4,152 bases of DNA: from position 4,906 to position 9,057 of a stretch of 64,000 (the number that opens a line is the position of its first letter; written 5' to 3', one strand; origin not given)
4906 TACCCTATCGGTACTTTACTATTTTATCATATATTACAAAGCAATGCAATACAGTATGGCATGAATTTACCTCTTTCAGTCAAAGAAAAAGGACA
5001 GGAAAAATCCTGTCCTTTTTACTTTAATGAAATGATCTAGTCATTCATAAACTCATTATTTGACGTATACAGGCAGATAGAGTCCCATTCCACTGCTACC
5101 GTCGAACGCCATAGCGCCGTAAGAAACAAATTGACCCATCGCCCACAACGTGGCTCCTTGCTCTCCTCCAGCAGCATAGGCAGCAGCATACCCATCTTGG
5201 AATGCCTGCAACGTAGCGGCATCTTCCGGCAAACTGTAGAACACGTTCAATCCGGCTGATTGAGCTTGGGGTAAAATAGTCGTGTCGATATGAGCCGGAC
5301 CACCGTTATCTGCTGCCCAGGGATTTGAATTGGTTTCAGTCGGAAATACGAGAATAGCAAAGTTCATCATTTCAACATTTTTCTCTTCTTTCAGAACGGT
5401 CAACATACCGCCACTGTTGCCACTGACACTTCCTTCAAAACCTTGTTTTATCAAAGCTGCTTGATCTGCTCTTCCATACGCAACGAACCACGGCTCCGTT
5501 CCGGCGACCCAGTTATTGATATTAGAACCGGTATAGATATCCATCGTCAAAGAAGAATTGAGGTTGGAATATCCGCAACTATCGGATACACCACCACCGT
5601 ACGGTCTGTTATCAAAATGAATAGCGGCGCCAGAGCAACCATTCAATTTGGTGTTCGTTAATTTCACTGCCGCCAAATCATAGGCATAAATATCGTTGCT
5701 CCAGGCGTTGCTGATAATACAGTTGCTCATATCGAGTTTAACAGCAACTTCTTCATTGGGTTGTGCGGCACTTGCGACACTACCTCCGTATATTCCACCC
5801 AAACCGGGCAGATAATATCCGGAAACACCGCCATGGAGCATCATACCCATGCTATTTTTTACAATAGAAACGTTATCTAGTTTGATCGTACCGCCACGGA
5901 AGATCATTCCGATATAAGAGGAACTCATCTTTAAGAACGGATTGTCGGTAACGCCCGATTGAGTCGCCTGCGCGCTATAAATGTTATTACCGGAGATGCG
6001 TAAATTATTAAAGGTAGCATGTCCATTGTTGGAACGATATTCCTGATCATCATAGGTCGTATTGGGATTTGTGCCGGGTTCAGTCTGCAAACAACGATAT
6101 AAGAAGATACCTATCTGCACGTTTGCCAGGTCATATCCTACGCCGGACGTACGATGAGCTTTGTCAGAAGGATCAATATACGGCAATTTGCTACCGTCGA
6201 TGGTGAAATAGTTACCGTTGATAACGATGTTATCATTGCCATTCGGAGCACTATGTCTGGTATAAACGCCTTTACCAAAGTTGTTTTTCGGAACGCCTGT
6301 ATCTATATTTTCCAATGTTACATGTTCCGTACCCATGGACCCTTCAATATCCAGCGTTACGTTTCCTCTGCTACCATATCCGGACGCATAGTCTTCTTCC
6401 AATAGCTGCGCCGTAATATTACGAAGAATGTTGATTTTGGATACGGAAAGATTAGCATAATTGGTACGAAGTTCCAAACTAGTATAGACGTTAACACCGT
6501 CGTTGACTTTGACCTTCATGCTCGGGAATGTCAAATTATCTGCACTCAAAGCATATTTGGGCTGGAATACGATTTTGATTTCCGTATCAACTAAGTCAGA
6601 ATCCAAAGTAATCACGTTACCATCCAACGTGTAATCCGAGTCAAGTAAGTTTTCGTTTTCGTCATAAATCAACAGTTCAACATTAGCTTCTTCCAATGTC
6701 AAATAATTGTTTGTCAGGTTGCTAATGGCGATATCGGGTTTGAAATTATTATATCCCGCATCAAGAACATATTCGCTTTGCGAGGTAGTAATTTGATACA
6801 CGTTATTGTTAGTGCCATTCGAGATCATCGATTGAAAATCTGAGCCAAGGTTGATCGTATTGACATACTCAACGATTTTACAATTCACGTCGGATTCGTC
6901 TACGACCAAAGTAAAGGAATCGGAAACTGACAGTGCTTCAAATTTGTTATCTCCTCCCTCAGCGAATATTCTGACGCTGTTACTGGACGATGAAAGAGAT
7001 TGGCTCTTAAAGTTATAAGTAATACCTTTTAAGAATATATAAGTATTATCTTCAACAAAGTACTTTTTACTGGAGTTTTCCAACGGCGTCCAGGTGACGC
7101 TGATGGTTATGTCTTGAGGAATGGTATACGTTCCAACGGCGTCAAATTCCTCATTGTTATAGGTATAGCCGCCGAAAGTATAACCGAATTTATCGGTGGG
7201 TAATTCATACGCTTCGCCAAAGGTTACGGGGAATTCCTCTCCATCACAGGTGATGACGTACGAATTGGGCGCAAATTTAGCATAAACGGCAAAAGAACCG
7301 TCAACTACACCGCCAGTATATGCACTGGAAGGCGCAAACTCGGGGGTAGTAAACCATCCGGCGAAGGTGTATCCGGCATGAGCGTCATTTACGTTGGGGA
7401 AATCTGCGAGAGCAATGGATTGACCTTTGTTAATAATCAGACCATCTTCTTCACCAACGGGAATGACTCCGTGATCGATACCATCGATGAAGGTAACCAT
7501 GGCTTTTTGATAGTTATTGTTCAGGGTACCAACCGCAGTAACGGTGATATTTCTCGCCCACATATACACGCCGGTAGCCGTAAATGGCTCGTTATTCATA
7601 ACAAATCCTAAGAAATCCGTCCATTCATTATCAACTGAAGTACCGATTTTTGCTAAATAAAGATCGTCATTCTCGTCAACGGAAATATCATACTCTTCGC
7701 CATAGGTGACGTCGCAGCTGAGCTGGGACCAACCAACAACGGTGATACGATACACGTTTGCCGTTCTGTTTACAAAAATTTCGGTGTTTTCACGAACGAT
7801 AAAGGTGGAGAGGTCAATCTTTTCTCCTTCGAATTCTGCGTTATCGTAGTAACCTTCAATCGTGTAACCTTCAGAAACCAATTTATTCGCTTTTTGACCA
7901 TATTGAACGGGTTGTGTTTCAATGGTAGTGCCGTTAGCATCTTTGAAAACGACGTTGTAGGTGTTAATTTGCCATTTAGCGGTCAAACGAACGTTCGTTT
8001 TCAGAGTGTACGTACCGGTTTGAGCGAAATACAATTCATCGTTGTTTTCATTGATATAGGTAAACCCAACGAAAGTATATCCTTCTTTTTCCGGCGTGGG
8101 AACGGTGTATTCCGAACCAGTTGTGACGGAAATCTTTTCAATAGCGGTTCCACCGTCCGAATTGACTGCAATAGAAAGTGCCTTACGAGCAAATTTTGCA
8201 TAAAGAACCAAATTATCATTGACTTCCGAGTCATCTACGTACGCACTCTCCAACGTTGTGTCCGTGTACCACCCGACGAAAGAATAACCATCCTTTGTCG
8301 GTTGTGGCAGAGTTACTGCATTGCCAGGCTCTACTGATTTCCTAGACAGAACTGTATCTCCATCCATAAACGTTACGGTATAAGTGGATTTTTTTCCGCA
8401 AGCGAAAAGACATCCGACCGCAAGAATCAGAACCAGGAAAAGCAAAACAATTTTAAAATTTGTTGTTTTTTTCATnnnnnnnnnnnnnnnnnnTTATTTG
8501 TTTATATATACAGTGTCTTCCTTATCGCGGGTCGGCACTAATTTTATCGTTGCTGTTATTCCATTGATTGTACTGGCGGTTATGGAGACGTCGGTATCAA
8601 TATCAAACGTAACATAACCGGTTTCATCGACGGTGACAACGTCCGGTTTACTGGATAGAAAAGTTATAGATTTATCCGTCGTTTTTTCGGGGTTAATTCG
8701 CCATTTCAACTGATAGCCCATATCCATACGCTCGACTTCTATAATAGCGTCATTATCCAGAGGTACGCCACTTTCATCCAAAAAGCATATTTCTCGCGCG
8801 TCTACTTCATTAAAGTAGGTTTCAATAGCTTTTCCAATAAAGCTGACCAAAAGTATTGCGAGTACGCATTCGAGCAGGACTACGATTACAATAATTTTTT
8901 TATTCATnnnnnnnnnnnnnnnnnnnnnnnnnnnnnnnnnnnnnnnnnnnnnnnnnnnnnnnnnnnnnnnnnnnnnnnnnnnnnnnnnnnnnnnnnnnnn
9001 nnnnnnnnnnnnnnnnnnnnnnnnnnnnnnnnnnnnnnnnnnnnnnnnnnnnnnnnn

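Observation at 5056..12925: Unusual operon: YwaF/TMEM164-like membrane domain fused to an ABC ATPase, an exporter permease, a Big_2 anchor protein and a beta-helix lipoprotein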

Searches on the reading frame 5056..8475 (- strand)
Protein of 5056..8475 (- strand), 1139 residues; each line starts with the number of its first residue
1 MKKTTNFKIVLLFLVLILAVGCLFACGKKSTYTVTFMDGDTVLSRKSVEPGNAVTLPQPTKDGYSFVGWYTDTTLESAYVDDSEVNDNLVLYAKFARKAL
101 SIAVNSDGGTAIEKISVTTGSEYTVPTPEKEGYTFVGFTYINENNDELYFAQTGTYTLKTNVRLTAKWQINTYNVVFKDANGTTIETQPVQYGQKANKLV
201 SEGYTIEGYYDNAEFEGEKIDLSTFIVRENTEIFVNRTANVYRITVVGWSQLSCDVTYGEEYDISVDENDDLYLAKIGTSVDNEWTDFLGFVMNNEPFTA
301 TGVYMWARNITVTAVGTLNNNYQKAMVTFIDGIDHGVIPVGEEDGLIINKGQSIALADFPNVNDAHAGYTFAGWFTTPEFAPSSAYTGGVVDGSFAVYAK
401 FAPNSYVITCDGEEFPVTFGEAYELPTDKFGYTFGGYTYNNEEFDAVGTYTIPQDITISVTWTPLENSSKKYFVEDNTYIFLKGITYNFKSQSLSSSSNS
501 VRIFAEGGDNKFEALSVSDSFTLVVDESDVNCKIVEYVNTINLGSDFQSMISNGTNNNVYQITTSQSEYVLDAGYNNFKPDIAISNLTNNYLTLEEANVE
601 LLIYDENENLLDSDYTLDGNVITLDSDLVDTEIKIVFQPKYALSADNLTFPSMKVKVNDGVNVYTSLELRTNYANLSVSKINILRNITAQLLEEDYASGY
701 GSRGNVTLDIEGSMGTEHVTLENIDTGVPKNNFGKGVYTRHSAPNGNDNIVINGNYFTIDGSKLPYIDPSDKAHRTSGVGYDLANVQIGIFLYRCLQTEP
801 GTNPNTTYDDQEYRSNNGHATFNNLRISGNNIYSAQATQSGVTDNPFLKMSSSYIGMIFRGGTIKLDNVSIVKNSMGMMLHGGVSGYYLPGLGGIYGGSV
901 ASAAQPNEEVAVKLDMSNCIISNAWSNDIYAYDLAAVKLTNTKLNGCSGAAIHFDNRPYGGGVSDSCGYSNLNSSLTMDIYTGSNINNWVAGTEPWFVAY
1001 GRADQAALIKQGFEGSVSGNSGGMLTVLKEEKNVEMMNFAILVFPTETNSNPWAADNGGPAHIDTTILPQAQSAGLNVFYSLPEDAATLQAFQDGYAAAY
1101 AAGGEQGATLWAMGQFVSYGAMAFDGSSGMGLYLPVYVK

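Call 3: search_protein_families(library=pfam, proteins=[window:5056-8475:-], max_evalue=0.01)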
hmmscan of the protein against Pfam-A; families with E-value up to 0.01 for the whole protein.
window:5056-8475:- (1139 aa): 3 families
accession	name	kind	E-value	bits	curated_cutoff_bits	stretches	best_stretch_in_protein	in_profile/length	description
PF09479.16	Flg_new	-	8.1e-30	103.2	27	4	32-94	1-65/65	Listeria-Bacteroides repeat domain (List_Bact_rpt)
PF18998.6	Flg_new_2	-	1.1e-05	25.7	23.6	1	102-171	3-72/73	Divergent InlB B-repeat domain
PF20585.4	Pectate_lyase_5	-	1.6e-05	25.5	24.3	1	661-836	2-97/126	Putative pectate lyase-like adhesive domain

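Call 4: search_protein_families(library=ncbifam, proteins=[window:5056-8475:-], max_evalue=0.01)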
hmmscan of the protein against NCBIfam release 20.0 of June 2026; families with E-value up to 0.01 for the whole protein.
window:5056-8475:- (1139 aa): 1 family
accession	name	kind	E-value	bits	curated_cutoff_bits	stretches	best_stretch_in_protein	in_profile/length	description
TIGR02543.1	List_Bact_rpt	repeat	9.9e-10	38.6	20.95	1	59-97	1-42/44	TIGR02543 family repeat protein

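Call 37: search_solved_structures(query=window:5056-8475:-, max_evalue=1)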
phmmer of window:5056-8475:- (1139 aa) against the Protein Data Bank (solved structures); distinct sequences matched with E-value up to 1: 6.
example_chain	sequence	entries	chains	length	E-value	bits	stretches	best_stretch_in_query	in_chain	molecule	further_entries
2y5p_A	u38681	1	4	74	2.1e-05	25.9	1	31-95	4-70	INTERNALIN B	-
1m9s_A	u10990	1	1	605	0.00013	23.2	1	29-103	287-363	Internalin B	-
2y5q_A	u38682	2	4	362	0.00019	22.7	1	29-95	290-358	INTERNALIN B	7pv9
9qr4_A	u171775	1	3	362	0.00027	22.2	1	29-95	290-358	Internalin B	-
7nms_A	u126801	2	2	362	0.00032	22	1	29-95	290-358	Internalin B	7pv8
9qr5_A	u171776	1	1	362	0.00074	20.7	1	29-95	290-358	Internalin B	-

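Call 73: search_protein_families(library=padloc, proteins=[window:5056-8475:-], max_evalue=0.001)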
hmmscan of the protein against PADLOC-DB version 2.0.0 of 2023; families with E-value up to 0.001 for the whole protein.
window:5056-8475:- (1139 aa): 0 families

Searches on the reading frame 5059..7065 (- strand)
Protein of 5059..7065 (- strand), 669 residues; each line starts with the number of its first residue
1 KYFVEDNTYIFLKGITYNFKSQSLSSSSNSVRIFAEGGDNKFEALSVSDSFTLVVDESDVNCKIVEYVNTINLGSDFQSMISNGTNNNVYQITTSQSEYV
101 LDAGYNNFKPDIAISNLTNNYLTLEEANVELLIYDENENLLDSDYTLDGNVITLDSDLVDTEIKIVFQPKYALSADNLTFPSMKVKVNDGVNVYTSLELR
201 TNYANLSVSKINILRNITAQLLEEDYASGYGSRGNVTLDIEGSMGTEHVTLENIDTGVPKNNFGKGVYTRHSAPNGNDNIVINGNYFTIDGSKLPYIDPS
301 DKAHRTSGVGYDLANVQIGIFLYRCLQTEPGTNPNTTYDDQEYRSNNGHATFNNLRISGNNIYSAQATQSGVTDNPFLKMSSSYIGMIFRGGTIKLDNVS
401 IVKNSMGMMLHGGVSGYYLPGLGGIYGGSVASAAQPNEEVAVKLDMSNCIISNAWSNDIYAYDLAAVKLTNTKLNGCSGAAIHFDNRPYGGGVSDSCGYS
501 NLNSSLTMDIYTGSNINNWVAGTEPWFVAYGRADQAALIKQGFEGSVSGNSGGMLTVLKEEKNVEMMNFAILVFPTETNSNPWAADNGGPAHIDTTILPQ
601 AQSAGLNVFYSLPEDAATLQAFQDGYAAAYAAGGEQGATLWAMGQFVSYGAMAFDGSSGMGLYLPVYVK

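Call 38: find_homologous_proteins(query=window:5059-7065:-, max_evalue=0.001)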
Query window:5059-7065:- (669 aa): 34 proteins with E <= 0.001 among 8000 candidates.
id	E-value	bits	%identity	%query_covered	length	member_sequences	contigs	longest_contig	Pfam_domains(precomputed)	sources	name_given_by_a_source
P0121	0.0e+0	1494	100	100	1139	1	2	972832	PF09479.17,PF20585.5,PF18998.7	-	-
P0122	8.0e-217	740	53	100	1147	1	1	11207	PF09479.17,PF18998.7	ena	-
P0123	5.7e-215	734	53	100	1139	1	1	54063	PF09479.17,PF18998.7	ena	-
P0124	9.9e-128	445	40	99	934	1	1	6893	PF09479.17,PF20585.5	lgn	-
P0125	4.8e-126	440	41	99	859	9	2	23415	PF09479.17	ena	-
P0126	3.2e-122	427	42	99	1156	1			PF09479.17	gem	-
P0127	7.7e-122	426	42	99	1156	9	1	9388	PF09479.17,PF20585.5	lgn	-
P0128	1.8e-121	425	41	99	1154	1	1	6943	PF09479.17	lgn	-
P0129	7.4e-120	419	42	99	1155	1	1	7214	PF09479.17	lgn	-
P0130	1.3e-119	419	39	100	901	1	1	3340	PF09479.17,PF18998.7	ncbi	-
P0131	1.5e-116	409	41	99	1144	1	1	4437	PF09479.17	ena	-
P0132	1.2e-115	406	43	92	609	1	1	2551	PF20585.5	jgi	-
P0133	1.8e-114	402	39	91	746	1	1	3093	-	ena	-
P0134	2.2e-113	398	39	99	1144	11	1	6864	PF09479.17,PF20585.5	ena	-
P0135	5.1e-113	397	39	85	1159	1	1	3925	PF09479.17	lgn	-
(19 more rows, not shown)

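Call 49: predict_structure(alignment_id=A3)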
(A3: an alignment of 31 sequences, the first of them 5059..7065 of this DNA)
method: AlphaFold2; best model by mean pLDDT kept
length: 669 residues; sequences in the alignment: 31
mean_pLDDT: 87.7   pTM: 0.90
mean pLDDT of the five models: 87.7, 86.4, 86.4, 85.4, 84.6
residues with pLDDT >= 90: 379; 70-90: 234; 50-70: 56; < 50: 0
segments of 3 or more residues with pLDDT < 50: none
pLDDT, mean of each block of 10 residues (from residue 1): 92 94 92 93 94 94 95 95 93 91 97 94 94 86 88 95 95 88 96 98 97 98 93 90 85 91 92 86 98 87 67 90 87 65 88 98 81 82 96 97 96 88 63 86 97 95 96 91 92 83 92 91 86 83 80 84 88 85 81 79 66 66 82 82 74 58 83
secondary structure, 60 per line:
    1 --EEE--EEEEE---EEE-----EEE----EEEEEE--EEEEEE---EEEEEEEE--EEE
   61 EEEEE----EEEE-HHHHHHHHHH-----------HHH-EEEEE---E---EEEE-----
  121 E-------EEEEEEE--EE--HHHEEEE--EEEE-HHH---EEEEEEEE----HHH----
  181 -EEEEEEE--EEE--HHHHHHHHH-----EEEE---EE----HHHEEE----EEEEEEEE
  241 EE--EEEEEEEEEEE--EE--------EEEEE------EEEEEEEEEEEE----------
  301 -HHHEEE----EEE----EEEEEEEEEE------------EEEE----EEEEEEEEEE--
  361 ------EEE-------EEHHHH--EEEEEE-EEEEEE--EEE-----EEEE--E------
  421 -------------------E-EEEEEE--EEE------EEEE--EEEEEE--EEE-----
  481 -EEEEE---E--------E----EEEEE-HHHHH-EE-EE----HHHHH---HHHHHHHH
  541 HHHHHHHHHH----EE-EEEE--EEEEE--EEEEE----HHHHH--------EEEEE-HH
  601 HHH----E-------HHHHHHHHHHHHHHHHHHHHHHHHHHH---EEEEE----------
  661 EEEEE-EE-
elements in order: E3-5 E8-12 E16-18 E24-26 E31-36 E39-44 E48-55 E58-65 E70-73 H75-84 E100-104 E112-115 E129-135 E145-148 E151-154 E162-169 E182-188 E191-193 H196-204 E210-213 E226-228 E233-242 E245-255 E268-272 E279-290 E305-307 E312-314 E319-328 E341-344 E349-358 E367-369 H379-382 E385-390 E392-397 E400-402 E408-411 E442-447 E450-452 E459-462 E465-470 E473-475 E482-486 E504-508 H510-514 H525-529 H533-550 E558-561 E564-568 E571-575 H580-584 E593-597 H599-603 H616-642 E646-650 E661-665

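Call 51: fold_search(model_id=the predicted structure, library=pdb)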
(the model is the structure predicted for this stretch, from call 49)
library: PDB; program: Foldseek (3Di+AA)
matches with E <= 10: 805; with E <= 0.001: 2
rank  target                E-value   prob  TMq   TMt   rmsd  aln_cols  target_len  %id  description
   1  7ahs_B                4.5e-04  0.96  0.10  0.20  20.0       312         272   10  titin-N2A Ig81-Ig83 (released 2021-03-24)
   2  8k3j_A                8.8e-04  0.94  0.11  0.12  16.9       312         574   10  Structure of human CNTN2 immunoglobulin domains 1-6 homo-dimer (released 2024-07-17)
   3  8gyr_B                1.1e-03  1.00  0.11  0.31   9.9       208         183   10  Crystal structure of a variable region segment of Leptospira host-interacting outer surface protein, LigA (released 2023-06-28)
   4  4uj8_A                1.2e-03  1.00  0.12  0.28  12.1       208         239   10  Structure of surface layer protein SbsC, domains 6-7 (released 2016-04-27)
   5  5w4t_B                1.4e-03  0.66  0.09  0.15  22.1       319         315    9  Crystal Structure of Fish Cadherin-23 EC1-3 (released 2018-06-20)
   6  5k70_D                1.8e-03  0.97  0.10  0.16  17.9       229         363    5  Sidekick-2 immunoglobulin domains 1-4 H18R/N22S mutant (released 2016-09-28)
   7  8gyr_A                1.9e-03  1.00  0.11  0.32   9.6       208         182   10  Crystal structure of a variable region segment of Leptospira host-interacting outer surface protein, LigA (released 2023-06-28)
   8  5noi                  2.1e-03  0.99  0.10  0.27  13.9       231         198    9  human Robo2 extracellular domains 4-5 (released 2017-10-25)
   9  7z4b_DW               2.2e-03  0.99  0.11  0.09  10.8       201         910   14  Bacteriophage SU10 virion (C1) (released 2022-12-28)
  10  2wim_A                2.2e-03  0.89  0.11  0.20  17.1       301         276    8  Crystal structure of NCAM2 IG1-3 (released 2010-08-25)
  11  6e57_A                2.2e-03  0.84  0.10  0.14  16.2       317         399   12  Bacteroides ovatus mixed-linkage glucan utilization locus (MLGUL) SGBP-B in complex with mixed-linkage heptasaccharide (released 2019-05-29)
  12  5w1d                  2.2e-03  0.84  0.12  0.17  23.1       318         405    8  Crystal Structure of Mouse Protocadherin-15 EC4-7 (released 2018-06-06)
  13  5ftx                  2.5e-03  0.90  0.09  0.09  18.5       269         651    7  Structure of surface layer protein SbsC, domains 4-9 (released 2017-02-22)
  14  8egx_A                2.8e-03  0.95  0.10  0.15  18.2       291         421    8  Complex of Fat4(EC1-4) bound to Dchs1(EC1-4) (released 2023-02-22)
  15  1bih_A                2.9e-03  0.99  0.13  0.18   9.8       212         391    8  CRYSTAL STRUCTURE OF THE INSECT IMMUNE PROTEIN HEMOLIN: A NEW DOMAIN ARRANGEMENT WITH IMPLICATIONS FOR HOMOPHILIC ADHE (released 1998-10-14)
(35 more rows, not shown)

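Call 76: search_solved_structures(query=A3, max_evalue=10)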
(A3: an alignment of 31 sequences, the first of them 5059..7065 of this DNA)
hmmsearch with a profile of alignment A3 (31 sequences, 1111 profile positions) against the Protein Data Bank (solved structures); distinct sequences matched with E-value up to 10: 8.
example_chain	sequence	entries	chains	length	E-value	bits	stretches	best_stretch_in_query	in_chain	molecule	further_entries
2y5p_A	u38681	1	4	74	4.6e-08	34.5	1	29-94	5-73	INTERNALIN B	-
1m9s_A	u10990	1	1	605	2.4e-07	32.2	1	27-102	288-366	Internalin B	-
2y5q_A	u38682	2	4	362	8.7e-07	30.3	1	27-94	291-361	INTERNALIN B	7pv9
7nms_A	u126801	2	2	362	1.1e-06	30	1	27-94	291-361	Internalin B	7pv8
9qr5_A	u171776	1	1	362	1.5e-06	29.6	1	27-94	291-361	Internalin B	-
9qr4_A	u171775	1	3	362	2.2e-06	29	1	28-94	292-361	Internalin B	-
10qf_A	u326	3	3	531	0.00046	21.3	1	319-376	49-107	exo-alpha-sialidase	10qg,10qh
10qi_A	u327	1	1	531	0.00046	21.3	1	319-376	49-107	exo-alpha-sialidase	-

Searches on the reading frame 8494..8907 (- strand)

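Call 3: search_protein_families(library=pfam, proteins=[window:8494-8907:-], max_evalue=0.01)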
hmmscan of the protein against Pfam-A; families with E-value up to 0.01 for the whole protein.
window:8494-8907:- (137 aa): 1 family
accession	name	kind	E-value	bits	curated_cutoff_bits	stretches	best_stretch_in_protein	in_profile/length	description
PF02368.24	Big_2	-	0.00015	22.1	22.8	1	65-101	20-56/79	Bacterial Ig-like domain (group 2)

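Call 4: search_protein_families(library=ncbifam, proteins=[window:8494-8907:-], max_evalue=0.01)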
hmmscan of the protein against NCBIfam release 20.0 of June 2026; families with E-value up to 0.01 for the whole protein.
window:8494-8907:- (137 aa): 0 families

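Call 73: search_protein_families(library=padloc, proteins=[window:8494-8907:-], max_evalue=0.001)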
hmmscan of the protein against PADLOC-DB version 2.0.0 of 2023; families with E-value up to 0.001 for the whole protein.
window:8494-8907:- (137 aa): 0 families
